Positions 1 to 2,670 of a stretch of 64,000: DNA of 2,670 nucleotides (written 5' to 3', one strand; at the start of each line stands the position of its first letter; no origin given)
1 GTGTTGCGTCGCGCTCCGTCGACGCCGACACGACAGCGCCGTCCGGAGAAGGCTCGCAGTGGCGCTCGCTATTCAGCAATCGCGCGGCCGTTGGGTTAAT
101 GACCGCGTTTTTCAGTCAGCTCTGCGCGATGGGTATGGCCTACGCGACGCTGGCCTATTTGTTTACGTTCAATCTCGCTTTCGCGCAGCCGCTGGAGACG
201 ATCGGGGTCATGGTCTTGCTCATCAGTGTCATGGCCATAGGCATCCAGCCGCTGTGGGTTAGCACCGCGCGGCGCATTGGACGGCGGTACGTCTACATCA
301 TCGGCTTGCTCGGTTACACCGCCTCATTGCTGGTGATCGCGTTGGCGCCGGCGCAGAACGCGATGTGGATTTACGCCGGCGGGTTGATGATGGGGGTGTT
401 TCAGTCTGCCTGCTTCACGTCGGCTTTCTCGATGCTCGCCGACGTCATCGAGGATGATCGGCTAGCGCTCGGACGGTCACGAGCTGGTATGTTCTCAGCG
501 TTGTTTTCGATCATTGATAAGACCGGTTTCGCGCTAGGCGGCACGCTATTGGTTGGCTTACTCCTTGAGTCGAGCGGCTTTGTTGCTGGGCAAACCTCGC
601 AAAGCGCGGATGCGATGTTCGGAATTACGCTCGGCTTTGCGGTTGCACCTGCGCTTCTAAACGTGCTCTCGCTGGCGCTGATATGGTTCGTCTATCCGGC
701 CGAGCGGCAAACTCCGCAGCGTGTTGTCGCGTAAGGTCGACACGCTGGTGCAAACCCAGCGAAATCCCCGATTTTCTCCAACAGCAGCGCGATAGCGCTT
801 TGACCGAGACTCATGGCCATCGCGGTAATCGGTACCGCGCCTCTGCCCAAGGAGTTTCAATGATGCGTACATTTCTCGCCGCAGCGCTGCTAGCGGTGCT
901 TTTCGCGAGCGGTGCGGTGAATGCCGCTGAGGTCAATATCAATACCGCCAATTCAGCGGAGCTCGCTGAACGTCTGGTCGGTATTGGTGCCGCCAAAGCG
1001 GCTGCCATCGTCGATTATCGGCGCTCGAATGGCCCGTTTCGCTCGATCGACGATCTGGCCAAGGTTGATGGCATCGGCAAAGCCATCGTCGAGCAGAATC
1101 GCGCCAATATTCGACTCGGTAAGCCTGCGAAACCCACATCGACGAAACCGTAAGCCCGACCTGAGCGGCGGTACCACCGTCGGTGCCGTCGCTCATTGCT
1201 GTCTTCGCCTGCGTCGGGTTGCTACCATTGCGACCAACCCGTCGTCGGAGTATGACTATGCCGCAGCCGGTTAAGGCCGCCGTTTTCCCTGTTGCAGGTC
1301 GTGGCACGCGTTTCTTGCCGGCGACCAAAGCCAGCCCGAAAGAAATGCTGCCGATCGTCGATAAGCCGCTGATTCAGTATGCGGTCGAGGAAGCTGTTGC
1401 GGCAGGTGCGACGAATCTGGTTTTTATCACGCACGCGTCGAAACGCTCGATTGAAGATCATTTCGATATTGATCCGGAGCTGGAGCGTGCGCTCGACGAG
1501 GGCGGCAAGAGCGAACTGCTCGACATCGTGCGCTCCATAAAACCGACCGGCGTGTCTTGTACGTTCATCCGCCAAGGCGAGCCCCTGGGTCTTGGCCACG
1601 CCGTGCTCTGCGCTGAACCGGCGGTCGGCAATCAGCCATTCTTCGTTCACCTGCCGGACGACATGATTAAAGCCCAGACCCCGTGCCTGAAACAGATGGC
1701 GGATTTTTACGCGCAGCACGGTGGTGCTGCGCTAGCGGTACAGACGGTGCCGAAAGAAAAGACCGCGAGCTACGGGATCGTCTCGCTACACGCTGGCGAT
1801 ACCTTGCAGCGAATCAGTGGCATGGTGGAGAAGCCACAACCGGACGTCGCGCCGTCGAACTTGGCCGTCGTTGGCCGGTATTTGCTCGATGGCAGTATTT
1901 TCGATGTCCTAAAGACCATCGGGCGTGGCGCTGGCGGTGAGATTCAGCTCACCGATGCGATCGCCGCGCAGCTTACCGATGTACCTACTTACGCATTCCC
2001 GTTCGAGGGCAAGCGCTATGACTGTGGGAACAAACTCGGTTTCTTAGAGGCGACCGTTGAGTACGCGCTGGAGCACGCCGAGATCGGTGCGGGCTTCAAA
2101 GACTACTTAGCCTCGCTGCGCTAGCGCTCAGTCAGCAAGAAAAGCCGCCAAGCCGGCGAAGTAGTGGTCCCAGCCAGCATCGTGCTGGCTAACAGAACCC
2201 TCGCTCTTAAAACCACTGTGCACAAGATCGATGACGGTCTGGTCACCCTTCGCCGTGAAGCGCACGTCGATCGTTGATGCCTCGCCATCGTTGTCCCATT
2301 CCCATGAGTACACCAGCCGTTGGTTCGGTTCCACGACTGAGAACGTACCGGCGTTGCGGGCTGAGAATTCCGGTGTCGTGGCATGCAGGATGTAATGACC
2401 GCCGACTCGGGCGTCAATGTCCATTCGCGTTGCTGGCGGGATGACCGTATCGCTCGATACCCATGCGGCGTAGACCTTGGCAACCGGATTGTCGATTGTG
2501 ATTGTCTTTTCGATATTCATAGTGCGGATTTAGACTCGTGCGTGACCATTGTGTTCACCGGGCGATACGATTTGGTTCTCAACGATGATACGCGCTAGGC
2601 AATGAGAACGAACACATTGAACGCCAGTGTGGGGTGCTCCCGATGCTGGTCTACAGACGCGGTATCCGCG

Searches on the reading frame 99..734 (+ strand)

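Call 9: search_protein_families(library=pfam, proteins=[window:99-734:+], max_evalue=0.001)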
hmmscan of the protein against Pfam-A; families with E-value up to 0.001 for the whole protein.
window:99-734:+ (211 aa): 2 families
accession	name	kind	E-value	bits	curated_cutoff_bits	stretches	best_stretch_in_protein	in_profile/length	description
PF13347.12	MFS_2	-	4.4e-26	91.9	27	1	1-200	230-424/427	MFS/sugar transport protein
PF07690.21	MFS_1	-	1.5e-11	44.2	33.4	1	4-202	2-177/347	Major Facilitator Superfamily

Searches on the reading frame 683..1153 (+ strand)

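Call 9: search_protein_families(library=pfam, proteins=[window:683-1153:+], max_evalue=0.001)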
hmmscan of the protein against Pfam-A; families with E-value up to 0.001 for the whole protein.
window:683-1153:+ (156 aa): 4 families
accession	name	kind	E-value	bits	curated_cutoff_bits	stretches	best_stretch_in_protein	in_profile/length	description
PF12836.13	HHH_3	-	1.6e-20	73.4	27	1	79-144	1-65/65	Helix-hairpin-helix motif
PF00633.29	HHH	-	3.6e-06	27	24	0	116-135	4-23/30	Helix-hairpin-helix motif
PF03934.19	T2SSK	-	0.00024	21.8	24.2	1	84-133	1-49/63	Type II secretion system (T2SS), protein K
PF14579.12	HHH_6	-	0.00094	19.8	25.6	0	99-127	31-59/90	Helix-hairpin-helix motif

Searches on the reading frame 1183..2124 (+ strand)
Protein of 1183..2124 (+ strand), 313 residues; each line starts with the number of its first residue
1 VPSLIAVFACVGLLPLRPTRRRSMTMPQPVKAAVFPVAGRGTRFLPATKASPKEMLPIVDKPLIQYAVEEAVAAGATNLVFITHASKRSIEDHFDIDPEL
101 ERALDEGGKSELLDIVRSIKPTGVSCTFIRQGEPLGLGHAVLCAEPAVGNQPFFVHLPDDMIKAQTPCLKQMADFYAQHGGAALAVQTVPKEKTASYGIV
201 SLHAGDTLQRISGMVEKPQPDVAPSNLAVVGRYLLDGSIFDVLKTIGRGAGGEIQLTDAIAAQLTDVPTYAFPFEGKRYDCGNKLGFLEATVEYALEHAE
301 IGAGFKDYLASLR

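Call 9: search_protein_families(library=pfam, proteins=[window:1183-2124:+], max_evalue=0.001)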
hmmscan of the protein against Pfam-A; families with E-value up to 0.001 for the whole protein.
window:1183-2124:+ (313 aa): 2 families
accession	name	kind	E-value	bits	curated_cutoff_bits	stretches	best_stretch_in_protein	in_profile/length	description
PF00483.29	NTP_transferase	-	8.7e-30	104.5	21.2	1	38-294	7-242/245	Nucleotidyl transferase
PF12804.13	NTP_transf_3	-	3.7e-06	27.6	27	1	37-188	5-123/160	MobA-like NTP transferase domain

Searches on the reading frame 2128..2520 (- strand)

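Call 9: search_protein_families(library=pfam, proteins=[window:2128-2520:-], max_evalue=0.001)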
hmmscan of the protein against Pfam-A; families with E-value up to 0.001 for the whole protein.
window:2128-2520:- (130 aa): 1 family
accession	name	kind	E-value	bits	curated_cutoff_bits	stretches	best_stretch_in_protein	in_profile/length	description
PF08327.17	AHSA1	-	1.5e-20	74.2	22.1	1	12-128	3-124/125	Activator of Hsp90 ATPase homolog 1-like protein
